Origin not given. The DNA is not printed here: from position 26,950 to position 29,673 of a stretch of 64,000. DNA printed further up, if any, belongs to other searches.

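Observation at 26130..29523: Split variant of the same receptor architecture: Zn-ribbon/acidic/2-TM protein immediately followed by a TNG-repeat/TM/surface protein with PEF-CTERM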

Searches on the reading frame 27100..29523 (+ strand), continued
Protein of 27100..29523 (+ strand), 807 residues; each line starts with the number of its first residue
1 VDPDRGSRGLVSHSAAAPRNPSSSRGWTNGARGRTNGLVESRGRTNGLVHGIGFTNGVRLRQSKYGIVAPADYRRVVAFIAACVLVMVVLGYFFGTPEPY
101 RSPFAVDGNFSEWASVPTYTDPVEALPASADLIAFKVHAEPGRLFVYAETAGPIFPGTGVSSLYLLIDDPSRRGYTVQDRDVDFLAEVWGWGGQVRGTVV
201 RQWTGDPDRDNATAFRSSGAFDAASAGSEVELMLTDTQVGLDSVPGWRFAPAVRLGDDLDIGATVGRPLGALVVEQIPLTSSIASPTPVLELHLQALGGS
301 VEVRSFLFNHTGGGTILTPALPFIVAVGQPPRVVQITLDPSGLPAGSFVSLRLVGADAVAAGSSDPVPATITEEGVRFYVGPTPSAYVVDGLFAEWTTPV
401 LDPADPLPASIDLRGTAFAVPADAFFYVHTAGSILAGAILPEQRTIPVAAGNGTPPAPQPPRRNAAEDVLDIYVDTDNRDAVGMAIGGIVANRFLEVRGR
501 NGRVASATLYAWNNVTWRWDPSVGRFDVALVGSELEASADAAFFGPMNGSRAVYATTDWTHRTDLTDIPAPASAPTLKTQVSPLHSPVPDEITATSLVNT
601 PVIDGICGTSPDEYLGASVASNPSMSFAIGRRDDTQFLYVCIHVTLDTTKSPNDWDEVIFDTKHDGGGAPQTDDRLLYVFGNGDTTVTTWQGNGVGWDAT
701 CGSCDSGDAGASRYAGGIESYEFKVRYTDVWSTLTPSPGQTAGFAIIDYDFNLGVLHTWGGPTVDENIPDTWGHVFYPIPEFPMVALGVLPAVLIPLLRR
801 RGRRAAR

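Call 43: find_related_loci(query=A1, collection=genome_contigs, flank=10000)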
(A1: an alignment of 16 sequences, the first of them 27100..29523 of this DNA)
Query A1 (807 aa) in genome_contigs; peptide patterns used: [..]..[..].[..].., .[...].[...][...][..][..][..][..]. (x = any residue, [..] = any of these).
314 stretches matched a pattern; 62 encode a relative of the query (tblastn E <= 1e-3); 62 distinct loci.
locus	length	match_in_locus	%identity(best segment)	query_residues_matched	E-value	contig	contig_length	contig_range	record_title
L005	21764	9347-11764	94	1-806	0e+0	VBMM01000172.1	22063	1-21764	MAG: Methanobacteriota archaeon isolate EA_23 14_0929_02_40cm_scaffold_1237, whole genome shotgun sequence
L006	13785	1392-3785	87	1-798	0e+0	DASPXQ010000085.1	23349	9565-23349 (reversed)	MAG TPA_asm: Thermoplasmata archaeon isolate SMAG_U11571 k141_432083, whole genome shotgun sequence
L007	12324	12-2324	55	43-807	0e+0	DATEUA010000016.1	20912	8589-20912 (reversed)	MAG TPA_asm: Thermoplasmata archaeon isolate SMAG_U8329 k141_537136, whole genome shotgun sequence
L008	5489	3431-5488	54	8-681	0e+0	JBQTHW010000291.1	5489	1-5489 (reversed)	MAG: Methanobacteriota archaeon isolate SAW39 c_000000160483, whole genome shotgun sequence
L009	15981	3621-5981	45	5-797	0e+0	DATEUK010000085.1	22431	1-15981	MAG TPA_asm: Thermoplasmata archaeon isolate SMAG_U8339 k141_1250261, whole genome shotgun sequence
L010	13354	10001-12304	43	20-783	0e+0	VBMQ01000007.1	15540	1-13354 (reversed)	MAG: Methanobacteriota archaeon isolate EA_27 14_1009_16_40cm_scaffold_21378, whole genome shotgun sequence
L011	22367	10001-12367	42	7-799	0e+0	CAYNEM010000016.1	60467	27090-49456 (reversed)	MAG TPA_asm: uncultured Methanomassiliicoccales archaeon isolate SRP119689_co1_217 genome assembly, contig: NODE_547_len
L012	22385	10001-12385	42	24-806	4e-178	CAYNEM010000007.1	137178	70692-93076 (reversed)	MAG TPA_asm: uncultured Methanomassiliicoccales archaeon isolate SRP119689_co1_217 genome assembly, contig: NODE_88_leng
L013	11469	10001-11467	52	22-509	4e-144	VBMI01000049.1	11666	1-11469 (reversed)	MAG: Methanobacteriota archaeon isolate EA_19 14_0929_02_40cm_scaffold_4283, whole genome shotgun sequence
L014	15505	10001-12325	46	26-801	0e+0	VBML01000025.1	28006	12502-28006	MAG: Methanobacteriota archaeon isolate EA_22 14_0929_05_40cm_scaffold_1436, whole genome shotgun sequence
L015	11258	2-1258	56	378-798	4e-141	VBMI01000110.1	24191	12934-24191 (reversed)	MAG: Methanobacteriota archaeon isolate EA_19 14_0929_02_40cm_scaffold_5860, whole genome shotgun sequence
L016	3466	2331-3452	41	8-358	6e-74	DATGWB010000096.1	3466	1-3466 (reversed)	MAG TPA_asm: Thermoplasmata archaeon isolate SMAG_U10571 k141_2279574, whole genome shotgun sequence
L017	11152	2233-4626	30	19-803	2e-72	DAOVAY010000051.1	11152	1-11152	MAG TPA_asm: Methanobacteriota archaeon isolate CSMAG_991 CSMAG_991_k141_4877903_length_11152_cov_8.0000, whole genome s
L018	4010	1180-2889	27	23-583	6e-46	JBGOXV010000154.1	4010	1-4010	MAG: Thermoplasmata archaeon isolate OBJ_0618_130150_59 k141_7278022_length_4010_cov_12.0000, whole genome shotgun seque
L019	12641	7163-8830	29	11-569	8e-42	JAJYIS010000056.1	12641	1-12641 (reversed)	MAG: Thermoplasmata archaeon isolate DBS2-1.bin12 NODE_9320_length_12641_cov_1.299984, whole genome shotgun sequence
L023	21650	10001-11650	28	25-597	2e-38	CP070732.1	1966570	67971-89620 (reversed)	MAG: Methanobacteriota archaeon isolate bin41 chromosome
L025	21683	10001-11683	28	31-577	2e-37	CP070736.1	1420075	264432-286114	MAG: Methanobacteriota archaeon isolate bin4 chromosome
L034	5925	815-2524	25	14-590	1e-33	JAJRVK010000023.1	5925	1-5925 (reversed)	MAG: archaeon isolate Dive96_bin10.379 k141_964653, whole genome shotgun sequence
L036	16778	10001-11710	24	14-590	3e-33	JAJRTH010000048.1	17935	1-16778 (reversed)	MAG: archaeon isolate Dive96_bin1.310 k141_2317712, whole genome shotgun sequence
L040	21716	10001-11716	26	4-565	9e-29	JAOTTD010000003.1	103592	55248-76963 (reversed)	MAG: Thermoplasmata archaeon isolate 13_Jan_SF_Bin61 13_Jan_SF_Bin61_scaffold_10_c1, whole genome shotgun sequence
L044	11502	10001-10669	34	25-231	4e-22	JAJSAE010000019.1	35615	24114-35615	MAG: archaeon isolate Dive96_bin4.290 k141_1013587, whole genome shotgun sequence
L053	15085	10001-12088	25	24-580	3e-17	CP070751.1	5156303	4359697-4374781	MAG: Thermoplasmata archaeon isolate bin33 chromosome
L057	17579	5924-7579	28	24-565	2e-40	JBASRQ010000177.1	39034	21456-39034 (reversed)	MAG: Thermoplasmata archaeon isolate MFD13565_ilm_asm_bin2 k127_91588, whole genome shotgun sequence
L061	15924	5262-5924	24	47-296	5e-9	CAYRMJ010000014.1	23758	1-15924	MAG TPA_asm: uncultured Thermoplasmata archaeon isolate SRP163575_co3_21 genome assembly, contig: NODE_2140_length_23758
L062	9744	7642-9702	28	24-702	1e-50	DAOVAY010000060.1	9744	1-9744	MAG TPA_asm: Methanobacteriota archaeon isolate CSMAG_991 CSMAG_991_k141_2084752_length_9744_cov_6.8407, whole genome sh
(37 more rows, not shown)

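Call 48: search_protein_families(library=pfam, alignment_id=A2, max_evalue=0.001)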
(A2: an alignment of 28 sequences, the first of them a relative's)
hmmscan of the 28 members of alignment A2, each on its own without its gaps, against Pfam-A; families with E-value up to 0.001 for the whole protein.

A. member 1, L061:3667-4854:+ (395 aa): 25 families
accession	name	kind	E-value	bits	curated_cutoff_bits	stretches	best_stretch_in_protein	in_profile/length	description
PF07719.23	TPR_2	-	2.9e-26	89.8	27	3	331-362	2-33/34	Tetratricopeptide repeat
PF14559.12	TPR_19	-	2.4e-25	89.1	25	3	307-363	2-58/68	Tetratricopeptide repeat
PF00515.34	TPR_1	-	8.9e-25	85.9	27.8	3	331-362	2-33/34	Tetratricopeptide repeat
PF13181.12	TPR_8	-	7.7e-23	79.1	25.7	2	331-362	2-33/34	Tetratricopeptide repeat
PF13432.12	TPR_16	-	1.4e-19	70.6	32.7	2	301-361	2-62/65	Tetratricopeptide repeat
PF13414.12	TPR_11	-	1.6e-17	63.3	26.8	2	236-277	1-42/42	TPR repeat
PF13176.12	TPR_7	-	1.3e-15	56.5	27.9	1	332-363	1-32/36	Tetratricopeptide repeat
PF13424.12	TPR_12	-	1.4e-15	57.6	30.1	2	331-361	4-34/77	Tetratricopeptide repeat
PF13428.12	TPR_14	-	2.6e-15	55.8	23.5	1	302-338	7-43/44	Tetratricopeptide repeat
PF13374.12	TPR_10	-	3.7e-14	52.6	27.5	1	332-359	4-31/42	Tetratricopeptide repeat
PF13431.12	TPR_17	-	7.3e-14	51.3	24.4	1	319-350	2-33/34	Tetratricopeptide repeat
PF13174.12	TPR_6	-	5.6e-11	42.8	26.3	0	301-328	5-32/33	Tetratricopeptide repeat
PF12895.13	ANAPC3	-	3.6e-10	40.4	27.2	1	310-363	3-55/82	Anaphase-promoting complex, cyclosome, subunit 3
PF25064.1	ARM_TT21_5th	-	5.6e-09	36.8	27.8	1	302-370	7-76/117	TT21 fifth ARM repeats domain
PF23914.1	TPR_CcmH_CycH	-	3.3e-08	34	42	0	240-324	61-149/158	Cytochrome c-type biogenesis protein H TPR domain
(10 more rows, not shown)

B. families by the number of members that match (of 28 scanned): 54 families (the first 25 are shown)
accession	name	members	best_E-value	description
PF07690.21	MFS_1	5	6.6e-39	Major Facilitator Superfamily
PF14559.12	TPR_19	3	1.9e-27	Tetratricopeptide repeat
PF07719.23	TPR_2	3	8.1e-27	Tetratricopeptide repeat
PF00515.34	TPR_1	3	8.9e-25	Tetratricopeptide repeat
PF13181.12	TPR_8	3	7.7e-23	Tetratricopeptide repeat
PF13432.12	TPR_16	3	1.4e-19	Tetratricopeptide repeat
PF13424.12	TPR_12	3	3.9e-18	Tetratricopeptide repeat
PF13414.12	TPR_11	3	1.6e-17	TPR repeat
PF13176.12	TPR_7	3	7.8e-17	Tetratricopeptide repeat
PF13428.12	TPR_14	3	2.6e-15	Tetratricopeptide repeat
PF13374.12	TPR_10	3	2.6e-15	Tetratricopeptide repeat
PF13431.12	TPR_17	3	7.3e-14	Tetratricopeptide repeat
PF13174.12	TPR_6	3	3.1e-13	Tetratricopeptide repeat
PF12895.13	ANAPC3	3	1.2e-11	Anaphase-promoting complex, cyclosome, subunit 3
PF25064.1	ARM_TT21_5th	3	5.6e-09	TT21 fifth ARM repeats domain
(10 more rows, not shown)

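Call 59: search_protein_families(library=ncbifam, proteins=[L023:7930-8838:+, L061:12315-13271:+, L062:3414-4319:-, L025:20672-21682:+, L034:3899-4663:-, L036:13085-13888:-, L040:4661-5500:+, L053:9421-10341:-, L012:16013-17101:+, L057:15386-16483:-], max_evalue=0.01)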
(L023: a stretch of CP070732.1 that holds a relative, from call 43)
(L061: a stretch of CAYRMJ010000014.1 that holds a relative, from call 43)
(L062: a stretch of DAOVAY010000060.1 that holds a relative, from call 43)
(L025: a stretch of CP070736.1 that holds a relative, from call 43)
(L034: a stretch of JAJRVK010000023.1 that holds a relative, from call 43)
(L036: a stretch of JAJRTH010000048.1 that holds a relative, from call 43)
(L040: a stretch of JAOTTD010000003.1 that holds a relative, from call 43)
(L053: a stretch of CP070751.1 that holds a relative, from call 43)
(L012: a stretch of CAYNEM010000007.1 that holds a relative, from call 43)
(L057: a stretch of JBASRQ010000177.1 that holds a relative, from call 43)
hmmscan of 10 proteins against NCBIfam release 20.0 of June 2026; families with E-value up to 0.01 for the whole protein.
L023:7930-8838:+ (302 aa): 4 families
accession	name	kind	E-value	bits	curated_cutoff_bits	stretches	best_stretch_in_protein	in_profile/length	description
TIGR03340.1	phn_DUF6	hypoth_equivalog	7e-07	29.2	288.15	2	23-247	11-233/281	phosphonate utilization associated putative membrane protein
NF008432.0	PRK11272.1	equivalog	0.0001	21.7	270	1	169-300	14-142/294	drug/metabolite exporter YedA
TIGR00817.1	tpt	subfamily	0.0012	18.5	317.9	1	97-209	85-196/302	Tpt phosphate/phosphoenolpyruvate translocator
TIGR00950.1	2A78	equivalog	0.0016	18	230.2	1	14-143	129-262/264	carboxylate/amino acid/amine transporter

L061:12315-13271:+ (318 aa): 0 families

L062:3414-4319:- (301 aa): 2 families
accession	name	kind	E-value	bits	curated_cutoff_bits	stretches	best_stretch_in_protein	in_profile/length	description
NF008813.0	PRK11837.1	equivalog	1.1e-07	32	229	1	176-280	85-185/202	undecaprenyl-diphosphate phosphatase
NF007975.0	PRK10699.1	equivalog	0.0032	16.9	261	1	196-260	158-223/254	phosphatidylglycerophosphatase B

L025:20672-21682:+ (337 aa): 0 families

L034:3899-4663:- (254 aa): 1 family
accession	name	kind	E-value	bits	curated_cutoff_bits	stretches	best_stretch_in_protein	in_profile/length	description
NF033739.1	intramemb_PrsW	equivalog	5.2e-09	36.1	225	1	12-219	3-196/210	glutamic-type intramembrane protease PrsW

L036:13085-13888:- (267 aa): 1 family
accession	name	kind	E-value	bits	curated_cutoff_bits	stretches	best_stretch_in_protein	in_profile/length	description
NF033739.1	intramemb_PrsW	equivalog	1e-08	35.1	225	1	25-219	3-182/210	glutamic-type intramembrane protease PrsW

L040:4661-5500:+ (279 aa): 0 families

L053:9421-10341:- (306 aa): 0 families

L012:16013-17101:+ (362 aa): 0 families

L057:15386-16483:- (365 aa): 16 families
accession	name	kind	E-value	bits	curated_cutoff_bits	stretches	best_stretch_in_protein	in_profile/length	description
NF045470.1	Opp2B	equivalog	3.6e-75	252.9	350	1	31-358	1-299/300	nickel ABC transporter permease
NF008161.0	PRK10914.1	equivalog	1e-71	241.9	590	1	26-359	3-336/339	dipeptide ABC transporter permease DppB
TIGR02789.1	nickel_nikB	equivalog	4.2e-68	230.1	447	2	25-193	2-173/314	nickel ABC transporter permease subunit NikB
NF007677.0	PRK10352.1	equivalog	3.9e-66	223.3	433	2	25-200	2-179/314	nickel ABC transporter permease subunit NikB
NF045469.1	Opp1B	equivalog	3.6e-65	220.5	380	2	26-201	3-181/307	nickel/cobalt ABC transporter permease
NF045471.1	Opp3B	equivalog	2e-59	201.5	480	2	220-363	164-307/308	oligopeptide ABC transporter permease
NF011661.0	PRK15081.1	equivalog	2.3e-53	181.7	463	2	26-190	3-167/306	glutathione ABC transporter permease GsiC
NF045472.1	Opp4B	equivalog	1.7e-52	178.7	450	1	26-358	3-318/319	oligopeptide ABC transporter permease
NF011690.0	PRK15110.1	equivalog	7.1e-52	176.8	432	1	83-355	39-310/321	putrescine export ABC transporter permease SapB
NF007008.0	PRK09471.1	equivalog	1.4e-50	172.5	388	2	222-358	168-304/306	oligopeptide ABC transporter permease OppB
NF011712.0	PRK15133.1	subfamily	4.1e-25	88.5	445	1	67-359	82-360/364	microcin C ABC transporter permease YejB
NF043081.1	MMSYN1_0165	equivalog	2.6e-22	79.4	350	1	78-361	143-387/388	oligopeptide ABC transporter permease OppB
NF045474.1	Opp2C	equivalog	1.5e-07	31.3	300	2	240-295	114-169/236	nickel transporter permease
NF045473.1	Opp1C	equivalog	1.8e-06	27.6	350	1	234-296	136-198/267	nickel/cobalt ABC transporter permease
NF045476.1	Opp4C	equivalog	0.00026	20.4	350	1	153-297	68-209/278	oligopeptide ABC transporter permease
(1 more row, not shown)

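Call 72: search_protein_families(library=pfam, proteins=[L012:7795-9711:+, L011:8800-9951:+, L016:1070-2302:+, L013:8674-9837:+, L053:6838-7596:+, L044:6389-7312:+, L044:7275-7997:+], max_evalue=0.01)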
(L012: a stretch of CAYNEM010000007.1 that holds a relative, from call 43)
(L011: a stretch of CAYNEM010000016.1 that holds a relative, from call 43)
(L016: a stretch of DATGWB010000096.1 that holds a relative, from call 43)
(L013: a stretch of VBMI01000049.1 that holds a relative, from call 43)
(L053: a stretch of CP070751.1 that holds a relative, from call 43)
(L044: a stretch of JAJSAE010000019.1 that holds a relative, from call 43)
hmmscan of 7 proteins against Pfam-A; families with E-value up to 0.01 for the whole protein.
L012:7795-9711:+ (639 aa): 6 families
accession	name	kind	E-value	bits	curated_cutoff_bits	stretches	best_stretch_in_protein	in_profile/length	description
PF06745.19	ATPase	-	5.3e-17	62.4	26.6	1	7-237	1-222/231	KaiC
PF24336.1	DUF7504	-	1.6e-08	35.7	27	1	25-200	1-178/179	Family of unknown function (DUF7504)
PF18953.6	SAP_new25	-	2.9e-06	27.3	26.3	1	359-391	10-42/51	SAP domain-containing new25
PF02037.33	SAP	-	1.9e-05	24.6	23.9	1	361-388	9-36/37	SAP domain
PF14417.12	MEDS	-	0.00012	22.4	29.8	1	39-95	14-73/161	MEDS: MEthanogen/methylotroph, DcmR Sensory domain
PF05625.17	PAXNEB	-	0.00035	20.2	28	1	7-75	19-88/366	PAXNEB protein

L011:8800-9951:+ (384 aa): 2 families
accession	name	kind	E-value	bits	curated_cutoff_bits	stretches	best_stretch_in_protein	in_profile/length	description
PF18953.6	SAP_new25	-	0.0014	18.7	26.3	1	83-112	9-38/51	SAP domain-containing new25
PF02037.33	SAP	-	0.0025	17.8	23.9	1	92-113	15-36/37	SAP domain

L016:1070-2302:+ (411 aa): 3 families
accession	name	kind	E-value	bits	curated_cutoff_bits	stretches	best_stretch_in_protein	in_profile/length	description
PF02037.33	SAP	-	1.2e-08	34.7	23.9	1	90-117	6-33/37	SAP domain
PF18953.6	SAP_new25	-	0.00014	21.9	26.3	1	92-122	11-41/51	SAP domain-containing new25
PF08271.17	Zn_Ribbon_TF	-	0.0088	16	29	0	38-64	3-30/43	TFIIB zinc-binding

L013:8674-9837:+ (388 aa): 6 families
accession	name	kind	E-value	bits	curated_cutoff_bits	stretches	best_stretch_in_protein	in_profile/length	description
PF13248.11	Zn_ribbon_3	-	8.4e-08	31.9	27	1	240-263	3-26/26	zinc-ribbon domain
PF12773.13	DZR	-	3.9e-06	27.4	27.3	1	242-260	1-19/45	Double zinc ribbon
PF13240.11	Zn_Ribbon_1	-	2.8e-05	24.2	25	1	242-262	2-22/23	zinc-ribbon domain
PF09297.16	Zn_ribbon_NUD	-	0.0015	18.6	24.8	0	44-68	6-30/32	NADH pyrophosphatase zinc ribbon domain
PF17032.10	Zn_ribbon_15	-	0.0055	17.9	28.9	0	239-260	52-73/73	zinc-ribbon family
PF03119.21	DNA_ligase_ZBD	-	0.0099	16.2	25.8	0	43-62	1-20/27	NAD-dependent DNA ligase C4 zinc finger domain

L053:6838-7596:+ (252 aa): 1 family
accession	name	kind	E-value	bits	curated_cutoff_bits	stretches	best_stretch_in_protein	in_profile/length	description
PF06745.19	ATPase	-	2.7e-56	191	26.6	1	24-248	1-229/231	KaiC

L044:6389-7312:+ (307 aa): 10 families
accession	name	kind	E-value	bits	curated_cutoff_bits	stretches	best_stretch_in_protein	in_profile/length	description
PF06745.19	ATPase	-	6.9e-38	130.7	26.6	1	14-236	1-228/231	KaiC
PF13173.12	AAA_14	-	6e-06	26.7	27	1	33-100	3-69/129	AAA domain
PF20720.3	nSTAND3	-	0.00013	22.2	27.2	1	29-72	14-57/155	Novel STAND NTPase 3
PF01695.23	IstB_IS21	-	0.00017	21.6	24.1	1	31-103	91-163/238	IstB-like ATP binding protein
PF13481.12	AAA_25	-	0.00057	20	27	1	9-57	10-58/195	AAA domain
PF13479.12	AAA_24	-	0.0011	19.3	27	1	34-138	4-78/195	AAA domain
PF03796.21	DnaB_C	-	0.0013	18.6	27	1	14-80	2-68/255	DnaB-like helicase C terminal domain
PF01637.24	ATPase_2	-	0.0024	18.1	33.2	1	30-79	18-68/225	ATPase domain predominantly from Archaea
PF00005.33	ABC_tran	-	0.0042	18.1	25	1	28-67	7-45/137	ABC transporter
PF04851.21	ResIII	-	0.0055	17.1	22.5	0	30-71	21-62/164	Type III restriction enzyme, res subunit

L044:7275-7997:+ (241 aa): 5 families
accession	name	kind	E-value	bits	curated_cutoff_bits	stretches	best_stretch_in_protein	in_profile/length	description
PF13412.12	HTH_24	-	2.1e-07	30.9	21.9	1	113-158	3-48/48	Winged helix-turn-helix DNA-binding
PF24266.1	HTH_HVO_0163_N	-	5.1e-07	30.1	31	1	39-97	3-61/70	HVO_0163, N-terminal HTH domain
PF12840.13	HTH_20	-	1.1e-05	25.7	27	1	35-80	1-46/51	Helix-turn-helix domain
PF20024.5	DUF6432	-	0.0053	17.4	29.6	0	125-196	26-96/97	Family of unknown function (DUF6432)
PF01047.28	MarR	-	0.01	16.2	24.6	0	118-160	8-50/59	MarR family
